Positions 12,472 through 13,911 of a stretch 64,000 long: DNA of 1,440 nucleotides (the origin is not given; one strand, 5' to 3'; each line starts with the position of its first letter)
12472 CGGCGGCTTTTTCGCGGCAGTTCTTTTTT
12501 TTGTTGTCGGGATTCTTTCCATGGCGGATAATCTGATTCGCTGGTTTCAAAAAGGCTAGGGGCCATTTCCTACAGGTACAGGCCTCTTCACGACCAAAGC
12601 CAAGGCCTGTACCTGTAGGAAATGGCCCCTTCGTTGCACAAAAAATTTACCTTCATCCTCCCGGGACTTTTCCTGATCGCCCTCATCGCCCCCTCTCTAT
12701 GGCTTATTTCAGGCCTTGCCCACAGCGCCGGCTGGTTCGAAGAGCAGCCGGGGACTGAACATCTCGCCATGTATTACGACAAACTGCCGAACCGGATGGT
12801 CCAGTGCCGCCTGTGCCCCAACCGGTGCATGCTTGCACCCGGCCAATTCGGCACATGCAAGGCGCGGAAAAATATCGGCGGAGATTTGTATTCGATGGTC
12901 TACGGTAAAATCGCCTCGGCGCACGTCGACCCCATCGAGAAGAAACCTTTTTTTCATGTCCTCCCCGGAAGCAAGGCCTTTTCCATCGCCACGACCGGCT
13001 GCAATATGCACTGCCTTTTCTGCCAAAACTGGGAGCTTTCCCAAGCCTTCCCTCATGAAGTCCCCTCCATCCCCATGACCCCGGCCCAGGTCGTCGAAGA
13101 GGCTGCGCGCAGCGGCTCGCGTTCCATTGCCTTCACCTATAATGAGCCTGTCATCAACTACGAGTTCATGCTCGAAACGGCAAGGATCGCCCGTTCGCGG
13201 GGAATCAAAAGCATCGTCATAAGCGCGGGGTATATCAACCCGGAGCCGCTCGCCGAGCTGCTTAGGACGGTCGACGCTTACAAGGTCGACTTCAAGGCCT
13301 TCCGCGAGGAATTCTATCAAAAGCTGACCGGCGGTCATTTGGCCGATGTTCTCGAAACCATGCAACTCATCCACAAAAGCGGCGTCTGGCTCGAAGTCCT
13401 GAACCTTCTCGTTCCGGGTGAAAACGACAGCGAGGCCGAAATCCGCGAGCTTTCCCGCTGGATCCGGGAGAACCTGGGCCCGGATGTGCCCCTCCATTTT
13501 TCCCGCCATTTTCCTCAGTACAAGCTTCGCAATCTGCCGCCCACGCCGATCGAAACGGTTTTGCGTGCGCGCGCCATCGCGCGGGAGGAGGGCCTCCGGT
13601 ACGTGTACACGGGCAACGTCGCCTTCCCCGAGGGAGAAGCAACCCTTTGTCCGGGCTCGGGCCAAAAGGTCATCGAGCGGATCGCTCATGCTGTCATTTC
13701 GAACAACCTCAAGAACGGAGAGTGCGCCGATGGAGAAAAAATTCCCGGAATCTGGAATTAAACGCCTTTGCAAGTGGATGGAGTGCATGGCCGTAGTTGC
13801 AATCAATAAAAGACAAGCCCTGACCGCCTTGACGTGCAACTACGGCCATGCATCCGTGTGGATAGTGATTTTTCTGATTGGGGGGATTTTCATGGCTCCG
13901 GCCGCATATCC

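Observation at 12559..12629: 71-73 bp element with perfect 27-bp inverted arms present in two copies (12559-12629 and 22141-22213)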

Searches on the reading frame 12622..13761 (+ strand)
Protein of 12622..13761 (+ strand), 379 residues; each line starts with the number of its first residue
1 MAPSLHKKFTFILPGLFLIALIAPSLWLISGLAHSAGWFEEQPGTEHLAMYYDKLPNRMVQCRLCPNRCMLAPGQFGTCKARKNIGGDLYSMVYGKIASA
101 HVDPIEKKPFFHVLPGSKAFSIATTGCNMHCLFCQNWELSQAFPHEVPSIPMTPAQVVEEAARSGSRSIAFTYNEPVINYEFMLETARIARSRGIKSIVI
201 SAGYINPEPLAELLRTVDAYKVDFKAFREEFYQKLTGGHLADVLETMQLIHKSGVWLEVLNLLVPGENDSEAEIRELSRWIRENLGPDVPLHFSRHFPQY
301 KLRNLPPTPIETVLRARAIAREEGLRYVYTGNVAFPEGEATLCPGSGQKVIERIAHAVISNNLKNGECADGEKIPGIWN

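Call 9: find_encoding_contigs(protein=window:12622-13761:+, flank=10000, max_places=6)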
Protein window:12622-13761:+ (379 aa): 2 contigs read that carry it; 2 places shown.
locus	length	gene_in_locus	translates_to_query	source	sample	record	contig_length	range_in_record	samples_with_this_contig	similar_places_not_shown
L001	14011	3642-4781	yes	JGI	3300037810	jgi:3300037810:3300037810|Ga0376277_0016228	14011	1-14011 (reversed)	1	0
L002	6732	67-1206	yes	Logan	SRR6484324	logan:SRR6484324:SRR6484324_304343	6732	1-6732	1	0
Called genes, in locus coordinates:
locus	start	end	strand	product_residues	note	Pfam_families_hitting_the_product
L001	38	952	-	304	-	PF12913:SH3_6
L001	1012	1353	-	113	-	PF07883:Cupin_2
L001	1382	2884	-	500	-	PF01266:DAO, PF13450:NAD_binding_8 (weak), PF16901:DAO_C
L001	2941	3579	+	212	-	PF13386:DsbD_2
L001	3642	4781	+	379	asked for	PF13353:Fer4_12 (weak), PF04055:Radical_SAM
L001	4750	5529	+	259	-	PF01871:AMMECR1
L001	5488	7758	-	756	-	PF01564:Spermine_synth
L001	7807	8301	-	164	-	PF14512:TM1586_NiRdase (faint), PF00881:Nitroreductase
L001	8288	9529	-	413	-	PF13472:Lipase_GDSL_2 (weak), PF16822:ALGX (weak)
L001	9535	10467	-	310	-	PF03741:TerC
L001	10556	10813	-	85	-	-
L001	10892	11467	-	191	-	-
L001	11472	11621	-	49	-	-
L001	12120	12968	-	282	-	PF01435:Peptidase_M48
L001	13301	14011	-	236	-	PF00480:ROK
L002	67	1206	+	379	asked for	PF13353:Fer4_12 (weak), PF04055:Radical_SAM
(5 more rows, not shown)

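Call 10: search_protein_families(library=pfam, proteins=[window:12622-13761:+])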
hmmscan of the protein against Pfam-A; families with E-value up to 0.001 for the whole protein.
window:12622-13761:+ (379 aa): 2 families
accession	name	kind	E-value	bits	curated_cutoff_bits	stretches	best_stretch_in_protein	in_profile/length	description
PF04055.27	Radical_SAM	-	7e-24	85.3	29.5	1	122-275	2-163/166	Radical SAM superfamily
PF13353.11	Fer4_12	-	1.7e-05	25.6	22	1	121-219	9-111/137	4Fe-4S single cluster domain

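Call 17: find_related_loci(query=window:12622-13761:+, collection=genome_contigs, flank=10000)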
Query window:12622-13761:+ (379 aa) in genome_contigs; peptide patterns used: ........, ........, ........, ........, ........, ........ (x = any residue, [..] = any of these).
599 stretches matched a pattern (row limit reached: there are more); 592 encode a relative of the query (tblastn E <= 1e-3); the best 80 are kept; 80 distinct loci.
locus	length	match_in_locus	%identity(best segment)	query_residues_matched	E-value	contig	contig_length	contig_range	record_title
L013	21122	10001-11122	60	2-378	2e-160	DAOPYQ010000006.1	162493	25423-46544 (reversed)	MAG TPA_asm: Candidatus Omnitrophota bacterium isolate AMR_MDS_1310 NODE_32_length_162493_cov_8.013691, whole genome sho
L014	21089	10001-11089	64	16-378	3e-159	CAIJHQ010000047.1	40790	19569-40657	MAG: Candidatus Omnitrophica bacterium isolate AM-sed-core1-D1_bin-136 genome assembly, contig: bin-136:47/68, whole gen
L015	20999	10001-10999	66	47-379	4e-158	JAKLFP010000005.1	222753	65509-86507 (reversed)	MAG: Candidatus Omnitrophota bacterium isolate RA.bin19 RA.bin19_5, whole genome shotgun sequence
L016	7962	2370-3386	63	40-378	9e-153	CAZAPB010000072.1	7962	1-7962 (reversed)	MAG TPA_asm: uncultured Planctomycetia bacterium isolate SRP272421_co3_449 genome assembly, contig: NODE_30592_length_79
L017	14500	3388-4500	60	16-379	4e-147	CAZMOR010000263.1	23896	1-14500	MAG TPA_asm: uncultured Verrucomicrobiota bacterium isolate binchicken_co229_56 genome assembly, contig: k141_916162, wh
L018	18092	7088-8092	67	44-378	2e-157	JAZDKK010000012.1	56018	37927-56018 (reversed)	MAG: Verrucomicrobiota bacterium isolate MEGAHIT-group-0.530 k141_10712749, whole genome shotgun sequence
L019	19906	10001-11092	55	16-378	2e-141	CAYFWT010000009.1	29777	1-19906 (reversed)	MAG TPA_asm: uncultured Candidatus Saccharibacteria bacterium isolate ERP108616_co1_412 genome assembly, contig: k119_16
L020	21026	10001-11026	52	39-378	4e-121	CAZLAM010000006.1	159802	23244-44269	MAG TPA_asm: uncultured Eubacteriales bacterium isolate binchicken_co255_92 genome assembly, contig: k141_2100270, whole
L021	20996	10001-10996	53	49-378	2e-120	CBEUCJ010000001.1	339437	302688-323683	MAG TPA_asm: uncultured bacterium isolate SRR24791474_binner13_Refined_30 genome assembly, contig: ERZ25515408.3, whole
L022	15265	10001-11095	49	7-378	4e-118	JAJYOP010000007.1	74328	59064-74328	MAG: bacterium isolate DBS2-5.bin57 NODE_189_length_74328_cov_5.344187, whole genome shotgun sequence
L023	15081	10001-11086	49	19-378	5e-118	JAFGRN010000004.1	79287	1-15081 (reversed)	MAG: Candidatus Omnitrophota bacterium isolate Zod_Metabat.83 k87_613390, whole genome shotgun sequence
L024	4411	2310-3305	50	49-379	7e-118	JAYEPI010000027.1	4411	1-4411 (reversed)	MAG: Candidatus Omnitrophota bacterium isolate MAG005 MAG005_27, whole genome shotgun sequence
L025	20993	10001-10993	53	49-378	4e-116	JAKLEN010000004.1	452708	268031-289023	MAG: Acidobacteria bacterium isolate RA.bin134 RA.bin134_4, whole genome shotgun sequence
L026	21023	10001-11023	50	39-378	6e-116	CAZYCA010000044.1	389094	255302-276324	MAG TPA_asm: uncultured bacterium isolate SRP231805_co4_45 genome assembly, contig: k141_337244, whole genome shotgun se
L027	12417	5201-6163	53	60-379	1e-115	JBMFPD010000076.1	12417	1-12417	MAG: Anaerolineae bacterium isolate KM4338-54 NODE_76_length_12417_cov_3.183874, whole genome shotgun sequence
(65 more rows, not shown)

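Call 19: find_homologous_proteins(query=window:12622-13761:+, max_evalue=1e-100)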
Query window:12622-13761:+ (379 aa): 2611 proteins with E <= 1e-100 among 8000 candidates; the best 120 are listed.
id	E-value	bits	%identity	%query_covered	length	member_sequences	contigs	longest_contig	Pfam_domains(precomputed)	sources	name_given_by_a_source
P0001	2.4e-258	874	100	99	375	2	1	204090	PF04055.28,PF13353.12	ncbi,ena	ncbi:MAG: AmmeMemoRadiSam system radical SAM enzyme [Candidatus Omnitrophota bacterium]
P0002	3.0e-196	670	78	93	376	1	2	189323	PF04055.28,PF13353.12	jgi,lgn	jgi:pyruvate formate lyase activating enzyme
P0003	6.5e-175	600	71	94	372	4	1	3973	PF04055.28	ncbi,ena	-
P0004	1.6e-170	585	66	96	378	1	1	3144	PF04055.28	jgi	jgi:pyruvate formate lyase activating enzyme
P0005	1.3e-167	576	65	97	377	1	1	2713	PF04055.28,PF13353.12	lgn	-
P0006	9.2e-167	573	65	97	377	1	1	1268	PF04055.28,PF13353.12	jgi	jgi:pyruvate formate lyase activating enzyme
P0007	1.0e-166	573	64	99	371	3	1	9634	PF04055.28,PF13353.12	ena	-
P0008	3.9e-163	561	64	98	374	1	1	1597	PF04055.28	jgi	jgi:pyruvate formate lyase activating enzyme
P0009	1.4e-162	559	63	98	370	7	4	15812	PF04055.28,PF13353.12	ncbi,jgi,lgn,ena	-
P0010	2.8e-162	558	62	100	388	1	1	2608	PF04055.28,PF13353.12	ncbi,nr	ncbi:MAG: AmmeMemoRadiSam system radical SAM enzyme [Candidatus Omnitrophica bacterium]|nr:AmmeMemoR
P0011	4.2e-162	557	65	96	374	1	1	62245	PF04055.28,PF13353.12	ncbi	-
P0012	5.5e-162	557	63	97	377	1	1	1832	PF04055.28,PF13353.12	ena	-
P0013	1.2e-161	556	65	96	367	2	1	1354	PF04055.28,PF13353.12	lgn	-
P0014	1.3e-161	556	65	96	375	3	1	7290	PF04055.28,PF13353.12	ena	-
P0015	1.8e-161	555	63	97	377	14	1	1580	PF04055.28,PF13353.12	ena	-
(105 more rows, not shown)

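Call 20: find_encoding_contigs(protein=P0002, flank=10000, max_places=4)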
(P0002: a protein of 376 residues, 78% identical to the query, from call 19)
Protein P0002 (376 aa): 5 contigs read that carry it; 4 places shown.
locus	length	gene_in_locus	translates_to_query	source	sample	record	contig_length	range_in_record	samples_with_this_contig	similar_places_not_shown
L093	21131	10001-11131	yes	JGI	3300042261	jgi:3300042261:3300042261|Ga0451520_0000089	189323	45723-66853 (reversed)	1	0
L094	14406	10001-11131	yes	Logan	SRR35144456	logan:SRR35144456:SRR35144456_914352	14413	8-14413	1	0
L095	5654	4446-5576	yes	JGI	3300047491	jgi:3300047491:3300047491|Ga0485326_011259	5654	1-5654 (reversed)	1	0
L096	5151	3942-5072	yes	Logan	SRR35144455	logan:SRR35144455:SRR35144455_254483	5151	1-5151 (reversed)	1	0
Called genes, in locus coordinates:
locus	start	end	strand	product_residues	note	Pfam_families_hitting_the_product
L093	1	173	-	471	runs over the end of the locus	PF12913:SH3_6, PF00877:NLPC_P60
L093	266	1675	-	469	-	PF13598:DUF4139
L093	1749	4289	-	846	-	PF00514:Arm (faint), PF01602:Adaptin_N (faint), PF02985:HEAT (faint), PF03130:HEAT_PBS (faint), PF12717:Cnd1 (faint), PF13513:HEAT_EZ (faint), PF13646:HEAT_2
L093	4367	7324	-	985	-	PF01602:Adaptin_N (faint), PF02985:HEAT (faint), PF12717:Cnd1 (faint), PF13646:HEAT_2, PF21581:SCD (faint), PF00514:Arm (faint), PF03130:HEAT_PBS (faint), PF13646:HEAT_2, +2 more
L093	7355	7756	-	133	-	PF02311:AraC_binding, PF07883:Cupin_2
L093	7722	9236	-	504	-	PF00890:FAD_binding_2 (faint), PF01266:DAO, PF13450:NAD_binding_8 (weak), PF16901:DAO_C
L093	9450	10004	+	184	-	PF13386:DsbD_2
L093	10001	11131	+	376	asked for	PF04055:Radical_SAM, PF13353:Fer4_12 (weak)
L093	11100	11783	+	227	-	PF01871:AMMECR1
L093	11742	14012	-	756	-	PF01564:Spermine_synth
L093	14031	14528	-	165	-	PF00881:Nitroreductase, PF14512:TM1586_NiRdase (weak), PF00881:Nitroreductase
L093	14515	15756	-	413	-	PF13472:Lipase_GDSL_2 (weak)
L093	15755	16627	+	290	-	PF21842:DUF6901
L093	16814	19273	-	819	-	PF03030:H_PPase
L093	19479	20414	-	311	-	PF03741:TerC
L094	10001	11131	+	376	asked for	PF04055:Radical_SAM, PF13353:Fer4_12 (weak)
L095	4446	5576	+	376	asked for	PF04055:Radical_SAM, PF13353:Fer4_12 (weak)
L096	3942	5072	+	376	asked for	PF04055:Radical_SAM, PF13353:Fer4_12 (weak)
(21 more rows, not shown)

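Call 21: find_encoding_contigs(protein=P0003, flank=10000, max_places=3)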
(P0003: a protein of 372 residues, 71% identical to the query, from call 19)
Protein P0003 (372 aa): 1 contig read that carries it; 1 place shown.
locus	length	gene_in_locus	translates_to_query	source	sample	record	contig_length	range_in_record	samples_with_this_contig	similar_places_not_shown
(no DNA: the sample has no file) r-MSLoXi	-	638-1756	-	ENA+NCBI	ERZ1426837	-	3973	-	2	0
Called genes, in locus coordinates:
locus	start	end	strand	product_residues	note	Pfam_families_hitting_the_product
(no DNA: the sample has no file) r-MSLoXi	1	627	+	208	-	?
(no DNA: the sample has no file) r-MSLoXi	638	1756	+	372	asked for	PF04055:Radical_SAM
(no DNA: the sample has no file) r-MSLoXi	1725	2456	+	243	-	PF01871:AMMECR1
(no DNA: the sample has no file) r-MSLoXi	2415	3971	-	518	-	?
